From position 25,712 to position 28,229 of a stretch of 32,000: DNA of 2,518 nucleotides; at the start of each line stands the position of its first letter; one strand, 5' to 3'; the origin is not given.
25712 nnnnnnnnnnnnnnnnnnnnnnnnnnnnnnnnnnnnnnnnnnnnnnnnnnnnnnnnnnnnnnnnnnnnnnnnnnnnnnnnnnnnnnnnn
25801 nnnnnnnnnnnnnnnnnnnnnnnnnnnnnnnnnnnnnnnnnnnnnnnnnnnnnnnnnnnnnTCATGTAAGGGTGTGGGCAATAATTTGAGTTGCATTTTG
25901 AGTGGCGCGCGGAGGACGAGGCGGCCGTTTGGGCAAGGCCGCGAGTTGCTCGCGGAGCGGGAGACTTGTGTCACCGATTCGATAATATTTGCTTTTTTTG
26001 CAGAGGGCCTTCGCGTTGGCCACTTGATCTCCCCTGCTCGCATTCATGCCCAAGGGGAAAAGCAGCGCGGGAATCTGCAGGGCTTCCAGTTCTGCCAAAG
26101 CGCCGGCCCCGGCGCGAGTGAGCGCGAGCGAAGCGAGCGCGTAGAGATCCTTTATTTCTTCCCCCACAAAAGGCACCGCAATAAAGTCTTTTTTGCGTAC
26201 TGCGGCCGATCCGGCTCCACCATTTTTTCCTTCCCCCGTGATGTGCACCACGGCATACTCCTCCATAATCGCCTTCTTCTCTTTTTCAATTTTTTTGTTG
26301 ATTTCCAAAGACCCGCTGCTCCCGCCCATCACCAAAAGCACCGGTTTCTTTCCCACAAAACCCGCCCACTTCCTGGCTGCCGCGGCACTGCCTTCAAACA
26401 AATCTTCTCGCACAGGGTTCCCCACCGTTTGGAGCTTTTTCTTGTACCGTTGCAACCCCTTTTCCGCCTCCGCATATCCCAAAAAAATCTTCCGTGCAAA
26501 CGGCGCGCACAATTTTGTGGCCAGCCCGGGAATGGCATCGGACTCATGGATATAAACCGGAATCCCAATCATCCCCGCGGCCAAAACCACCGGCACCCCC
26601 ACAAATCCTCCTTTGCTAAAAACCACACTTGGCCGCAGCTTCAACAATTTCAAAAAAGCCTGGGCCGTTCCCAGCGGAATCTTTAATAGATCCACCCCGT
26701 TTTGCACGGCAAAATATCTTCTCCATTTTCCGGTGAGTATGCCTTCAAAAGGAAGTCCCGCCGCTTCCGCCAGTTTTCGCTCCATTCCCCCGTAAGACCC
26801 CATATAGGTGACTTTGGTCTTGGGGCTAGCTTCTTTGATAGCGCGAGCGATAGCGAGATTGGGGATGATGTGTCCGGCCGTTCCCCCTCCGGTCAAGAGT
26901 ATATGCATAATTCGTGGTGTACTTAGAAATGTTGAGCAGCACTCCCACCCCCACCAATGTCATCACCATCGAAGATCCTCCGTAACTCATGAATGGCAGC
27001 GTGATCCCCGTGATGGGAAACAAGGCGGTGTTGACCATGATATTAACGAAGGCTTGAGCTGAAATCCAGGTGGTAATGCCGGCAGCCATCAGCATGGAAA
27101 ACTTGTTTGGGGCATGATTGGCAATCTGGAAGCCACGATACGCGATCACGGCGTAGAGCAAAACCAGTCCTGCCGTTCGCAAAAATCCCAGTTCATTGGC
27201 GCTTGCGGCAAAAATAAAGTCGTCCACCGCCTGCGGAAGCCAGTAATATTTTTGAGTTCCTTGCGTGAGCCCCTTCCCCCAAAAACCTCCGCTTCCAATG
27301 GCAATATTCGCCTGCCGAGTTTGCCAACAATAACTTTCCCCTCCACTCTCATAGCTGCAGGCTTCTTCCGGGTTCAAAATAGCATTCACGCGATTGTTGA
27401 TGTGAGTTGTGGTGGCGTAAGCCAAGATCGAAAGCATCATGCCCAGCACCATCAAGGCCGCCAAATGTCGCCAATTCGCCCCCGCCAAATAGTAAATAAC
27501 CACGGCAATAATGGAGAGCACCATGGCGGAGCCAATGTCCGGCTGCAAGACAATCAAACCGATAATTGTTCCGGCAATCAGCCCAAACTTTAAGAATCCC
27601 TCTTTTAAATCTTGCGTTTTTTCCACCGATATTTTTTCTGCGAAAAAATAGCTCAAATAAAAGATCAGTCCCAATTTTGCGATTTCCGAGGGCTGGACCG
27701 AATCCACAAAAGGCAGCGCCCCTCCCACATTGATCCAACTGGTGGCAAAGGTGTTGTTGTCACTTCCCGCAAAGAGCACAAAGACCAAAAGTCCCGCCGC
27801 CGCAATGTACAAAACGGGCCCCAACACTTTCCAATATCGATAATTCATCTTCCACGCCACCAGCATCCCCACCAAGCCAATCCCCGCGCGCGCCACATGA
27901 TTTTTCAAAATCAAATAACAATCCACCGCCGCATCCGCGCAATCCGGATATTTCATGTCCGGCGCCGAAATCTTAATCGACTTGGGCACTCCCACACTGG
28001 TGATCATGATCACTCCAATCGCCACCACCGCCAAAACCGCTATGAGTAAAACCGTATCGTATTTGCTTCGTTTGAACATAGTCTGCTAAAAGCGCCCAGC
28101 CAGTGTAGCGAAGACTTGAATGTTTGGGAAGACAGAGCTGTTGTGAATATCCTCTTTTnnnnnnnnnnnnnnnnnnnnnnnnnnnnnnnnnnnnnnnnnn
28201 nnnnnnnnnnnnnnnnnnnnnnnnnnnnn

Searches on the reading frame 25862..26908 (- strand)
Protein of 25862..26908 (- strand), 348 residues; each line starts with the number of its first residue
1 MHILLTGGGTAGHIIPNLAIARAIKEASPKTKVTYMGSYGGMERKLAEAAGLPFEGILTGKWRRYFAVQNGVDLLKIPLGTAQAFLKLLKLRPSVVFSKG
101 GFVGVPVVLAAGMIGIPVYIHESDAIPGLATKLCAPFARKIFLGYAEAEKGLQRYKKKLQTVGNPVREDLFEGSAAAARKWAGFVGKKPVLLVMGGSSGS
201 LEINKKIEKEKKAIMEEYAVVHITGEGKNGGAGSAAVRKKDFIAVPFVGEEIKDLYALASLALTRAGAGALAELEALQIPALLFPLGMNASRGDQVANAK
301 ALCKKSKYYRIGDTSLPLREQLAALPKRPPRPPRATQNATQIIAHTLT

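Call 4: search_protein_families(library=pfam, proteins=[window:25862-26908:-], max_evalue=0.1)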
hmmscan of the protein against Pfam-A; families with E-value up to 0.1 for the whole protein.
window:25862-26908:- (348 aa): 3 families
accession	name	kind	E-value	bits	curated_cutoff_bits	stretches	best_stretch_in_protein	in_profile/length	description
PF03033.26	Glyco_transf_28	-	2.7e-33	115.4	26.2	1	3-142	1-138/139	Glycosyltransferase family 28 N-terminal domain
PF04101.22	Glyco_tran_28_C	-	2.6e-20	73.5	22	1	190-331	1-146/166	Glycosyltransferase family 28 C-terminal domain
PF13579.12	Glyco_trans_4_4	-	0.051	14.4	29.7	0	79-131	57-110/158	Glycosyl transferase 4-like domain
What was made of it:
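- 25862..26908 (-): murG, overlapping the ftsW 3' end by 83 nt. Pfam Glyco_transf_28 N- and C-terminal domains (call 4).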

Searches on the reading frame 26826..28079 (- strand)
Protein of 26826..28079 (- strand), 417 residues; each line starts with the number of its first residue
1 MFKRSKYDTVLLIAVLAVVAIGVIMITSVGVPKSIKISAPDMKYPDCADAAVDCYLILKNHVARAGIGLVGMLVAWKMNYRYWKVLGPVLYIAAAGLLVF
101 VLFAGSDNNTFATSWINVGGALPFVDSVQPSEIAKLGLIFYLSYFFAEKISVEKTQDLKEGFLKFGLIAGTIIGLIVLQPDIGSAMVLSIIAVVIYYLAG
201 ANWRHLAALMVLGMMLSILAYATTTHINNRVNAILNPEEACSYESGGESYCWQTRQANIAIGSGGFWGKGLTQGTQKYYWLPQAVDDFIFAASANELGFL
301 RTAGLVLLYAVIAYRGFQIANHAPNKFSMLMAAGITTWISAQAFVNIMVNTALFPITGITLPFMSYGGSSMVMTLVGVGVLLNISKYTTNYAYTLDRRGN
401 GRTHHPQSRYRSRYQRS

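Call 4: search_protein_families(library=pfam, proteins=[window:26826-28079:-], max_evalue=0.1)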
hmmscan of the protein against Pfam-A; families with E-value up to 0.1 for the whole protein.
window:26826-28079:- (417 aa): 3 families
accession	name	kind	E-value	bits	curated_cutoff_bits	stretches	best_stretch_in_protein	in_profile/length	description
PF01098.24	FTSW_RODA_SPOVE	-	2.7e-79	267.2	26.4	1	11-389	4-355/356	Cell cycle protein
PF00558.24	Vpu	-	0.044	14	24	0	182-249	9-61/81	Vpu protein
PF16020.10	Deltameth_res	-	0.057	13.7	27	0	3-20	17-34/52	Deltamethrin resistance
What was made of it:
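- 26826..28079 (-): ftsW (SEDS glycosyltransferase). Pfam FTSW_RODA_SPOVE, E 2.7e-79 (call 4).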

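Call 82: find_related_loci(query=window:26826-28079:-, collection=metagenome_contigs, flank=8000)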
Query window:26826-28079:- (417 aa) in metagenome_contigs; peptide patterns used: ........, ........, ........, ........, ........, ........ (x = any residue, [..] = any of these).
75 stretches matched a pattern; 2 encode a relative of the query (tblastn E <= 1e-3); 2 distinct loci.
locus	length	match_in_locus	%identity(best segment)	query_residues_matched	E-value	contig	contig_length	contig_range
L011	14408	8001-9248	85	1-416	0e+0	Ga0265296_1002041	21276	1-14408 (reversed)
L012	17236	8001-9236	83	1-416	0e+0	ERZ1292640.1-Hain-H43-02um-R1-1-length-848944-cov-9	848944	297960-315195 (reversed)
